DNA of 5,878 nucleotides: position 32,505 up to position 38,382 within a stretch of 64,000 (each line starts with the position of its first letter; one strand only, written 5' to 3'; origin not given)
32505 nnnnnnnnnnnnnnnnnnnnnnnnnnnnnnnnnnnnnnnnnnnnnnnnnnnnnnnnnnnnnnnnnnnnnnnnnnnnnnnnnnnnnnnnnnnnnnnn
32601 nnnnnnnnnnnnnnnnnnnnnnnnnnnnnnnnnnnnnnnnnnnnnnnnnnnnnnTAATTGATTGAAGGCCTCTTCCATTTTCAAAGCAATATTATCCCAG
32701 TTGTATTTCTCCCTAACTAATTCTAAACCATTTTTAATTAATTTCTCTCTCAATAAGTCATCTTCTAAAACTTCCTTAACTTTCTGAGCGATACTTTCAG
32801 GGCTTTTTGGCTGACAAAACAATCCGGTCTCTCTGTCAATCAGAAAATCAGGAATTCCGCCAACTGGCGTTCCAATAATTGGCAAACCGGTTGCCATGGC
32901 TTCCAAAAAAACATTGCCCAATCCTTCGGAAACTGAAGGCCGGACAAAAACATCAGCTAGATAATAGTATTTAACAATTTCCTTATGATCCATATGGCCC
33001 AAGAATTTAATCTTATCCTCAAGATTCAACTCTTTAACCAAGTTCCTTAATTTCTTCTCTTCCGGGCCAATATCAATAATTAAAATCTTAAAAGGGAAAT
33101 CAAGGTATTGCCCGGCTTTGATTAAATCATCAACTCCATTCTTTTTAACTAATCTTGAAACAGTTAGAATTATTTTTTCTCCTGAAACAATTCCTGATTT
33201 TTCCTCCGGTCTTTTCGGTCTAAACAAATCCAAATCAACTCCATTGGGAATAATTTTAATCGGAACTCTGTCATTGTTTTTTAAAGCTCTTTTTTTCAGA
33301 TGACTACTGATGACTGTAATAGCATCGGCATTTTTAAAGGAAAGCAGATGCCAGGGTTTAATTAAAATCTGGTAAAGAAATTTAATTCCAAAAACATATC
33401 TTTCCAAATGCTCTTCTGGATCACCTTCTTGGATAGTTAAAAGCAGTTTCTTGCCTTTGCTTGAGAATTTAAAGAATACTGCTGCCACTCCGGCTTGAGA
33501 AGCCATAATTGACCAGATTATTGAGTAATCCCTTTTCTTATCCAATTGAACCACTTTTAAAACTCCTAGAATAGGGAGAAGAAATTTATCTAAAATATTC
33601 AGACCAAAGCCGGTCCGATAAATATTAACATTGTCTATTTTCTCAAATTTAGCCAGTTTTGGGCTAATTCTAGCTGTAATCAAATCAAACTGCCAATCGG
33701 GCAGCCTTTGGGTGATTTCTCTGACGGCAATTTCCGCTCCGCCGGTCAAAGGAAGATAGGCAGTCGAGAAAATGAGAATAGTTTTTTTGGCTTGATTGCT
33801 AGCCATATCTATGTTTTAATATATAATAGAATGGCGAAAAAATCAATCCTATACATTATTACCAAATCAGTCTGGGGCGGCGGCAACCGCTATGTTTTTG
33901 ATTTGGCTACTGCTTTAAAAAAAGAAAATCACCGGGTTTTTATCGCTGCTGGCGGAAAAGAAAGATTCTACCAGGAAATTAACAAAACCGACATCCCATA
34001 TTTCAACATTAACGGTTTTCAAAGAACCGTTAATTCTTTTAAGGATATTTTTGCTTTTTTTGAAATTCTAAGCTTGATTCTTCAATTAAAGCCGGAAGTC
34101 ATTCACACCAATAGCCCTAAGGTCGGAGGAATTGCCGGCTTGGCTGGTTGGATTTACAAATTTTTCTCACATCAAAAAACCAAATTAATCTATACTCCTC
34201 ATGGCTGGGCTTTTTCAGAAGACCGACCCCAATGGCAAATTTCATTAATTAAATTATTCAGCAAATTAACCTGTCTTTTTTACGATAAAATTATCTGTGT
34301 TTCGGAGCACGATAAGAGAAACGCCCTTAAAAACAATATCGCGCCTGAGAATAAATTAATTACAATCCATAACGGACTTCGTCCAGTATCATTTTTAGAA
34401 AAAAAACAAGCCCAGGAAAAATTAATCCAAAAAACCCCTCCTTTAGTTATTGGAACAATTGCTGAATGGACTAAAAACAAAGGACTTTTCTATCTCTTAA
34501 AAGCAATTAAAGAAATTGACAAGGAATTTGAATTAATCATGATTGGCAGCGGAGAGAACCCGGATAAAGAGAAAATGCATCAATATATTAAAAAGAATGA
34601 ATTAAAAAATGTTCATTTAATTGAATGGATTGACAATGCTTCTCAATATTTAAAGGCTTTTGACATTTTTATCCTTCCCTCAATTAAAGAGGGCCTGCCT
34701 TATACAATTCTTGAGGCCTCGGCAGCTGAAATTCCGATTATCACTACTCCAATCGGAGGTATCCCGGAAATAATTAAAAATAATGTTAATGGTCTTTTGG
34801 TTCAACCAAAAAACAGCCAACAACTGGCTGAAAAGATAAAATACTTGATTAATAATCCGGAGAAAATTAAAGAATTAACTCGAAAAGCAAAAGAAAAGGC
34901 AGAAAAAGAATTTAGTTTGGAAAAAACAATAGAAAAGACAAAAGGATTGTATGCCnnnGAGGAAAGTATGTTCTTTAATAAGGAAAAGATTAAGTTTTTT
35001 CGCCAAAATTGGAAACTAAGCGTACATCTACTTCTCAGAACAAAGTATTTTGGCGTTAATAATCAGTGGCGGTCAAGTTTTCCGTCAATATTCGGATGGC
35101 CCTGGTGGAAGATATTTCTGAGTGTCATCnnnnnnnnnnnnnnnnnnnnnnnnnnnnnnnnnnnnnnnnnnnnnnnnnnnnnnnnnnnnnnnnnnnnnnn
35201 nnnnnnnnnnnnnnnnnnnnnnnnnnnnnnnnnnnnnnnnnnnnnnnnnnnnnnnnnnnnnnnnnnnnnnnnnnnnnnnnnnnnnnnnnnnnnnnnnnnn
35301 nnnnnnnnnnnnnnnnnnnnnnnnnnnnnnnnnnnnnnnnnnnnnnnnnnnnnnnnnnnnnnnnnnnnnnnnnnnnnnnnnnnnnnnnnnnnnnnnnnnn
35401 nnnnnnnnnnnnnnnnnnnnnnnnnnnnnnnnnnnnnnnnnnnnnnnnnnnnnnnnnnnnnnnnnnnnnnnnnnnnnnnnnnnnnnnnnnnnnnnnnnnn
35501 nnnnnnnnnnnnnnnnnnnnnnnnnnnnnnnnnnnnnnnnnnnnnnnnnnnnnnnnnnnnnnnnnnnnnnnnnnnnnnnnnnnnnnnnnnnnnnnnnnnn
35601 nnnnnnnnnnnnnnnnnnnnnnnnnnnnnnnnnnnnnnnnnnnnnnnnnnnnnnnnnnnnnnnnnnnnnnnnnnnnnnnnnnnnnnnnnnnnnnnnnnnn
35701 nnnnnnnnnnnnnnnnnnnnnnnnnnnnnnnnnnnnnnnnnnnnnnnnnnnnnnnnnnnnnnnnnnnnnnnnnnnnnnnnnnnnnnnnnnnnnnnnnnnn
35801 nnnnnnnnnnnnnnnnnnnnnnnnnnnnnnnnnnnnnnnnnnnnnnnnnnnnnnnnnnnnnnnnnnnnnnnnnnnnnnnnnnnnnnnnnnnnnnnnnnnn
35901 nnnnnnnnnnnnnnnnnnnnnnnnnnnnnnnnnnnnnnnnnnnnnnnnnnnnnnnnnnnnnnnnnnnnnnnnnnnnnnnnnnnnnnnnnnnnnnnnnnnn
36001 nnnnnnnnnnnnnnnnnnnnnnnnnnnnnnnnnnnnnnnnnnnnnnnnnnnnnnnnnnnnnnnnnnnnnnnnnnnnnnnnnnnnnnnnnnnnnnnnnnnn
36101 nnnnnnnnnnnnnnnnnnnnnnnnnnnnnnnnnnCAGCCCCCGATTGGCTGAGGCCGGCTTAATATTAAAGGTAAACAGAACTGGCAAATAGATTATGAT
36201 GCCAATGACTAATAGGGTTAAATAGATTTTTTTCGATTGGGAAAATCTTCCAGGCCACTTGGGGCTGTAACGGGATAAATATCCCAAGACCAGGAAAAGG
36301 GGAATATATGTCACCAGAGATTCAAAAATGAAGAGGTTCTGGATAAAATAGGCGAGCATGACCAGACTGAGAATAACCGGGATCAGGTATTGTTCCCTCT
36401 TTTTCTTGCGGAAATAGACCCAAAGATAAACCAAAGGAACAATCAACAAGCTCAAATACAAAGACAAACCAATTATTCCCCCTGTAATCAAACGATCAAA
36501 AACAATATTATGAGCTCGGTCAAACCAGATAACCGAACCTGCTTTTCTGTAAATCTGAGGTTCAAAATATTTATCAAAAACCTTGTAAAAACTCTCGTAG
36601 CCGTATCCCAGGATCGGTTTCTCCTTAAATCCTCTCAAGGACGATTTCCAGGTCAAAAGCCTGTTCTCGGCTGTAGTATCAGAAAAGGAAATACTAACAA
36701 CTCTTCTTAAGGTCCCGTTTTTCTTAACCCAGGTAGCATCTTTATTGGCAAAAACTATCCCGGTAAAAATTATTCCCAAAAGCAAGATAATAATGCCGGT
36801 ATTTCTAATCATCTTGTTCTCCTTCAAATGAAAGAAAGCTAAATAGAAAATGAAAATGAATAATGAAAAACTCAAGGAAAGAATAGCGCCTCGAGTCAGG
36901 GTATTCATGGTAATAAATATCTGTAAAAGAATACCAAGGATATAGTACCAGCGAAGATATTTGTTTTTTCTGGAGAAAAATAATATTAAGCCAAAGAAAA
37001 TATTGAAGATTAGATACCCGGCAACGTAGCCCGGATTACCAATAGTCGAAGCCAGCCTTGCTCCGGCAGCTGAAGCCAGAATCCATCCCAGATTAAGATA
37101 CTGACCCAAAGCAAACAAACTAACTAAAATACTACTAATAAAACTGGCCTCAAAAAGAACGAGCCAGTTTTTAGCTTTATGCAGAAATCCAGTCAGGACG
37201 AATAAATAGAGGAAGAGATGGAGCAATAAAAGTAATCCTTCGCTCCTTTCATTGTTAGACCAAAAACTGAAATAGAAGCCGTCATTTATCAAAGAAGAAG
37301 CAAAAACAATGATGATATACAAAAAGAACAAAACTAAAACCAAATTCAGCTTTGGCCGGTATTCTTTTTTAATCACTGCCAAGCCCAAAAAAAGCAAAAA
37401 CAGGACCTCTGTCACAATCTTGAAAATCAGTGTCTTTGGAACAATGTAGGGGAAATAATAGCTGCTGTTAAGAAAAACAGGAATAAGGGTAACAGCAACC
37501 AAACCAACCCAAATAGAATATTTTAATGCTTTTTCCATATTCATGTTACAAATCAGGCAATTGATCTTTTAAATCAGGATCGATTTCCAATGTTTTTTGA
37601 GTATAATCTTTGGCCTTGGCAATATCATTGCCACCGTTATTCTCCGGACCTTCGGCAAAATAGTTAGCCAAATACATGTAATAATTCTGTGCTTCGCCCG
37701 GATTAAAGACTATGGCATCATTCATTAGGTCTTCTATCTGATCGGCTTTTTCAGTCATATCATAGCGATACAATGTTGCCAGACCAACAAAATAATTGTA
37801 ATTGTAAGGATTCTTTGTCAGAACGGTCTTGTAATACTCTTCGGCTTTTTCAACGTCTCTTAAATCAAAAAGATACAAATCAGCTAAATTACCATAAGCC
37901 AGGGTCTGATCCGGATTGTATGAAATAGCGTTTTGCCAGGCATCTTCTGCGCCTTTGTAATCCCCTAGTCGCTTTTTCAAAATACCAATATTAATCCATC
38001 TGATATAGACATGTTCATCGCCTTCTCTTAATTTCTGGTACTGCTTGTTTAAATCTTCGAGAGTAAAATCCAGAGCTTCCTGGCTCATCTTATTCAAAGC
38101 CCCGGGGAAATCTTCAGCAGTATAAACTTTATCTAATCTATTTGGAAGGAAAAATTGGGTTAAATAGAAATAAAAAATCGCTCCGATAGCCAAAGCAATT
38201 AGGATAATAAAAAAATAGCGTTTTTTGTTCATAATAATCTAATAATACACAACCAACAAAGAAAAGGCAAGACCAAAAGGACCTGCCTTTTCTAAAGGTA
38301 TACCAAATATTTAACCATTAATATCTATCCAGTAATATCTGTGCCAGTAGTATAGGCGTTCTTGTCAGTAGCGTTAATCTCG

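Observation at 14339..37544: Possible O-linked protein glycosylation system: ArnC/ArnT-like pair + Wzy_C/TPR ligase-like next to Ser/Thr-rich surface proteins and pilins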

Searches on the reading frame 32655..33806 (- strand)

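Call 5: search_protein_families(library=pfam, proteins=[window:32655-33806:-])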
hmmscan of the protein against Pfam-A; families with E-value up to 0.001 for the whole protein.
window:32655-33806:- (384 aa): 5 families
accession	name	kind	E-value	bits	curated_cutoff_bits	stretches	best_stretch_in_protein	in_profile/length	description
PF00534.26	Glycos_transf_1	-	3.3e-43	147.6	26.4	1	202-360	7-169/172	Glycosyl transferases group 1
PF13692.12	Glyco_trans_1_4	-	2.8e-31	109.1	27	1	211-349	2-142/142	Glycosyl transferases group 1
PF13439.12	Glyco_transf_4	-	8.7e-12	45.8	28.5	1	22-193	2-169/170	Glycosyltransferase Family 4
PF13524.12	Glyco_trans_1_2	-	3.9e-10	40.3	25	1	265-377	28-142/144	Glycosyl transferase-like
PF20706.3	GT4-conflict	-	4.2e-05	23.1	26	1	272-330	270-324/385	Family 4 Glycosyltransferase in conflict systems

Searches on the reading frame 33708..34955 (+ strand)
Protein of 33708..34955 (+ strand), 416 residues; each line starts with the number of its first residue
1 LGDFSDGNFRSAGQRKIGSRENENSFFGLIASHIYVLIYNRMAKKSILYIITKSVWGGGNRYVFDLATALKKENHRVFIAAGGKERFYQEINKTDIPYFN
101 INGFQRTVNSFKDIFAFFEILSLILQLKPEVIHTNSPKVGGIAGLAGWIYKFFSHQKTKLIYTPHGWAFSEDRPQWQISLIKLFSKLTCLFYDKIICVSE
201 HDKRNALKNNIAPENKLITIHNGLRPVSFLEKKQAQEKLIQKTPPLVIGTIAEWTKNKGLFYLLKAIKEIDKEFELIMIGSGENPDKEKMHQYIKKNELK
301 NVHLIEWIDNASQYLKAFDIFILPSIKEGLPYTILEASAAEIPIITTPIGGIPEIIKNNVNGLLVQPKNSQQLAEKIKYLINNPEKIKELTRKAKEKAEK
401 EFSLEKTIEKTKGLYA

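Call 5: search_protein_families(library=pfam, proteins=[window:33708-34955:+])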
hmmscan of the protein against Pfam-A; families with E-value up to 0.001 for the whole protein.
window:33708-34955:+ (416 aa): 7 families
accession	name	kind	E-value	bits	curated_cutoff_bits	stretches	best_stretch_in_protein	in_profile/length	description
PF00534.26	Glycos_transf_1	-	2.7e-35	121.9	26.4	1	234-396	4-171/172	Glycosyl transferases group 1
PF13692.12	Glyco_trans_1_4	-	8.5e-34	117.3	27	1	247-383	3-142/142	Glycosyl transferases group 1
PF13439.12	Glyco_transf_4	-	8.2e-23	81.7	28.5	1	56-224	1-166/170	Glycosyltransferase Family 4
PF13579.12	Glyco_trans_4_4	-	1.2e-14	55.4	29.7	1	57-223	1-158/158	Glycosyl transferase 4-like domain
PF13524.12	Glyco_trans_1_2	-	1.3e-07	32.1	25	1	264-409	6-140/144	Glycosyl transferase-like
PF20706.3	GT4-conflict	-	1.5e-05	24.6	26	1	241-407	195-381/385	Family 4 Glycosyltransferase in conflict systems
PF13477.12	Glyco_trans_4_2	-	3.6e-05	24.4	23.4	1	59-198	9-138/139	Glycosyl transferase 4-like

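Call 55: search_protein_families(library=ncbifam, proteins=[window:33834-34955:+], max_evalue=0.00001)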
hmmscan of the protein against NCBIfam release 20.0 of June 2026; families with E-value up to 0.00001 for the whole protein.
window:33834-34955:+ (374 aa): 38 families (the best 25 are shown)
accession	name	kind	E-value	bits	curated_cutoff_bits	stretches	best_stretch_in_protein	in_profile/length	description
TIGR03088.1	stp2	hypoth_equivalog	2.6e-38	132.1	409.05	1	4-373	3-370/374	TIGR03088 family PEP-CTERM/XrtA system glycosyltransferase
NF047684.1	TeichurnBiosyTuaC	equivalog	1e-29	103.7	550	1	118-373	135-386/391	teichuronic acid biosynthesis protein TuaC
TIGR03999.1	thiol_BshA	equivalog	5.8e-29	101.2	273.7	1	151-373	146-370/375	N-acetyl-alpha-D-glucosaminyl L-malate synthase BshA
NF041876.1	EPS_EpsE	equivalog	2.3e-27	96.3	400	1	192-365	203-385/389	exopolysaccharide biosynthesis GT4 family glycosyltransferase EpsE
TIGR02149.1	glgA_Coryne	subfamily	5e-26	91.7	302.4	1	149-373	144-387/391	glycogen synthase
NF047881.1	glyco_SdgB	exception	4.9e-20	71.7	800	1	152-368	276-488/496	serine-aspartate repeat adhesin O-glycosyltransferase SdgB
TIGR04157.1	glyco_rSAM_CFB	subfamily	1.3e-17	63.9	400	1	144-372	164-405/406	TIGR04157 family glycosyltransferase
TIGR04063.1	stp3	hypoth_equivalog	5.1e-17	61.8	442.05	1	78-373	84-392/397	TIGR04063 family PEP-CTERM/XrtA system glycosyltransferase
NF038298.1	EPS_HpsO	equivalog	2.2e-16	59.6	575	1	75-361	77-372/388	hormogonium polysaccharide biosynthesis glycosyltransferase HpsO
NF047880.1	glyco_SdgA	exception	3.1e-16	59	800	1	152-368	270-482/488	serine-aspartate repeat adhesin O-glycosyltransferase SdgA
NF007396.0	PRK09922.1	equivalog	5.3e-16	58.4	385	1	154-345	140-330/361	lipopolysaccharide 1,6-galactosyltransferase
NF050063.1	ProtGlycPglJ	equivalog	7.3e-16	58.3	500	1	151-361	146-351/363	N-acetylgalactosamine-N,N'-diacetylbacillosaminyl-diphospho-undecaprenol 4-alpha-N-acetylgalactosaminyltransferase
NF046085.1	XrtY_assoc_Gly1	equivalog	1.2e-15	57.3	400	1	131-373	142-381/387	XrtY-associated glycosyltransferase XYAG1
NF050056.1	ProtGlycPglH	equivalog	2.6e-15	56.4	600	1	5-365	3-342/354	GalNAc-alpha-(1->4)-GalNAc-alpha-(1->3)-diNAcBac-PP-undecaprenol alpha-1,4-N-acetyl-D-galactosaminyltransferase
TIGR04005.1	wcaL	equivalog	4e-15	55.6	537.6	1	191-364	210-394/406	colanic acid biosynthesis glycosyltransferase WcaL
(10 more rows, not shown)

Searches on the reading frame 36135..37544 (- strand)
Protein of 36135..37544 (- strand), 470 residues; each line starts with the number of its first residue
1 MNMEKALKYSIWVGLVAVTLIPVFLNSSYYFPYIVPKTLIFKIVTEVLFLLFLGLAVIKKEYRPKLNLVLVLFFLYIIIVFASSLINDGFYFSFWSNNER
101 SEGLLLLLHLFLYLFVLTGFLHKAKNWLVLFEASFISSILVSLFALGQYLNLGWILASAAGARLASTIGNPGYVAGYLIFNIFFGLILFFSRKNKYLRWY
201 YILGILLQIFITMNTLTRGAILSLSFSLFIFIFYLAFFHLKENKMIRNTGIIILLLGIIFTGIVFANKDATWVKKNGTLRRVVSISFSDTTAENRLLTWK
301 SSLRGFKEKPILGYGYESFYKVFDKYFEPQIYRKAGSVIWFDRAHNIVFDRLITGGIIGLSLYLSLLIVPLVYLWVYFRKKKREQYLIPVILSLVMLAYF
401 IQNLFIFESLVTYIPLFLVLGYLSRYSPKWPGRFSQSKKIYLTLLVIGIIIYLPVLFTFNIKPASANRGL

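Call 30: search_solved_structures(query=A2, max_evalue=10, show_alignments=3)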
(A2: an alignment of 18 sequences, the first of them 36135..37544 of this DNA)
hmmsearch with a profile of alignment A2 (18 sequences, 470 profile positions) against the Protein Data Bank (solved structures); distinct sequences matched with E-value up to 10: 2.
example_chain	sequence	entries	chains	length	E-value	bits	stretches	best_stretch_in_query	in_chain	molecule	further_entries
7tpg_B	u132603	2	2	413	1.8e-13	53.4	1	195-380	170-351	Putative cell surface polysaccharide polymerase/ligase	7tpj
9rmk_A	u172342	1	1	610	8.6e-11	44.5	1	124-375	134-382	Oligosaccharyltransferase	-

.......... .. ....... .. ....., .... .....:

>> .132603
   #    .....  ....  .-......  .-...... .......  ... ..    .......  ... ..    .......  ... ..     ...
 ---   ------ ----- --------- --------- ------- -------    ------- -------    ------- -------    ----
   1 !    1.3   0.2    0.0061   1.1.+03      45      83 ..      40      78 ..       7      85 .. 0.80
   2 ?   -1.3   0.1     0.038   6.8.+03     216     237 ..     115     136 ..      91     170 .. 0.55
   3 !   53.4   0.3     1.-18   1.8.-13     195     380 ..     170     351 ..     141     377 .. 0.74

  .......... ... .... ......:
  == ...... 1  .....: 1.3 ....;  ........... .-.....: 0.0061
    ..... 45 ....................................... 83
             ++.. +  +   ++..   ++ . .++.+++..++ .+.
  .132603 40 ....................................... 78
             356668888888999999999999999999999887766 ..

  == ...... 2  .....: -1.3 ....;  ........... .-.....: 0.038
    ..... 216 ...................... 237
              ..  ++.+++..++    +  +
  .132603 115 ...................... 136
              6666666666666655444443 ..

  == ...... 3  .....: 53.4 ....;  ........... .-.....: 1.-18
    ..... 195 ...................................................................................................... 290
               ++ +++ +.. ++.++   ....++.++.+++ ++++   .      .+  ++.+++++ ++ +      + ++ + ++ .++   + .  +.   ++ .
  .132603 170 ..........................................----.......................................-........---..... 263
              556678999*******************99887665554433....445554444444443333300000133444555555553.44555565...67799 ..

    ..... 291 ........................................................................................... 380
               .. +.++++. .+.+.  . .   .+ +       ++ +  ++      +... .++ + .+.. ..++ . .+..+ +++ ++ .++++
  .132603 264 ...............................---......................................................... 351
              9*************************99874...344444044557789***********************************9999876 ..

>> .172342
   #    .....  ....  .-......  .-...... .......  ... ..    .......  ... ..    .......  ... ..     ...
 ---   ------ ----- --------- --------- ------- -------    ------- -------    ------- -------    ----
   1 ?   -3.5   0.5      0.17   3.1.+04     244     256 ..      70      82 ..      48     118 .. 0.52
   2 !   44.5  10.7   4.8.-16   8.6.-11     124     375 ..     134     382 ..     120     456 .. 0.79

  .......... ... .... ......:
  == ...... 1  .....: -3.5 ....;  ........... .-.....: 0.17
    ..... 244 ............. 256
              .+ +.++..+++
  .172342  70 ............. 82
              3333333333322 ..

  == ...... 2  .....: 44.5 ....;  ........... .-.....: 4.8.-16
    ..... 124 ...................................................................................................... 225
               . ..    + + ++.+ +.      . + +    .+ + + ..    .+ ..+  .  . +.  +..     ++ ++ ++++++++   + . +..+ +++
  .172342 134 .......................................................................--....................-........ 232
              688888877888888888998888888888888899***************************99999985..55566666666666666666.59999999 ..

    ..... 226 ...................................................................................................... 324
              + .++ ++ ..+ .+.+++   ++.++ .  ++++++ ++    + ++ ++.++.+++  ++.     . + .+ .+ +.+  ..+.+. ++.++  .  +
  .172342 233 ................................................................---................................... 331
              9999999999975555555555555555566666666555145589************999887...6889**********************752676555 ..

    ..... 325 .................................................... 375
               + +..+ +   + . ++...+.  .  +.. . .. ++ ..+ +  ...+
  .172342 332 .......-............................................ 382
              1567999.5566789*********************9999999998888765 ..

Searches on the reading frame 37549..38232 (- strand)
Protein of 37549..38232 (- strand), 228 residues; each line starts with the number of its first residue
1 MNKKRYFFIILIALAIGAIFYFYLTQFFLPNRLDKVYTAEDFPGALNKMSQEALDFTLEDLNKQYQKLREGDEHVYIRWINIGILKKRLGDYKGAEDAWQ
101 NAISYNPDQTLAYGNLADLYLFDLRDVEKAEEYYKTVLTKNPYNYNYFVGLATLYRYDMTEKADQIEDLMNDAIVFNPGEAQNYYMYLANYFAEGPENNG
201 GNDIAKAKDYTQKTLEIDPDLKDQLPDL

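Call 6: search_protein_families(library=pfam, proteins=[window:37549-38232:-])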
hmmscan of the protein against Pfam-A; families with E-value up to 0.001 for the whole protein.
window:37549-38232:- (228 aa): 12 families
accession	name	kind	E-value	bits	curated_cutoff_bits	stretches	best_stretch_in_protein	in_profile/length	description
PF00515.34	TPR_1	-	1.2e-11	44.4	27.8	1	79-108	4-33/34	Tetratricopeptide repeat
PF07719.23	TPR_2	-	6.6e-11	41.9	27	0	79-108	4-33/34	Tetratricopeptide repeat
PF13181.12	TPR_8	-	1.9e-08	34.2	25.7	0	112-139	3-29/34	Tetratricopeptide repeat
PF13432.12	TPR_16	-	6.1e-08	33.4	32.7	1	83-144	4-64/65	Tetratricopeptide repeat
PF13431.12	TPR_17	-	3e-06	27.5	24.4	0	99-131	2-33/34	Tetratricopeptide repeat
PF13428.12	TPR_14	-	4.1e-06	27.4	23.5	0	120-153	10-43/44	Tetratricopeptide repeat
PF14559.12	TPR_19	-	7.7e-06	26.6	25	1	90-142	5-56/68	Tetratricopeptide repeat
PF24575.1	TPR_Slam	-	0.00023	22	35.2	0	58-126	31-97/104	Surface lipoprotein assembly modifier, N-terminal TPR repeats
PF13424.12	TPR_12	-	0.00026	21.5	30.1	0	80-138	7-72/77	Tetratricopeptide repeat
PF23914.1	TPR_CcmH_CycH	-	0.00036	20.9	42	1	76-153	50-129/158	Cytochrome c-type biogenesis protein H TPR domain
PF13174.12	TPR_6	-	0.00072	20.5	26.3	0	116-142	6-31/33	Tetratricopeptide repeat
PF13176.12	TPR_7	-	0.00078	19.8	27.9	0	112-139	1-29/36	Tetratricopeptide repeat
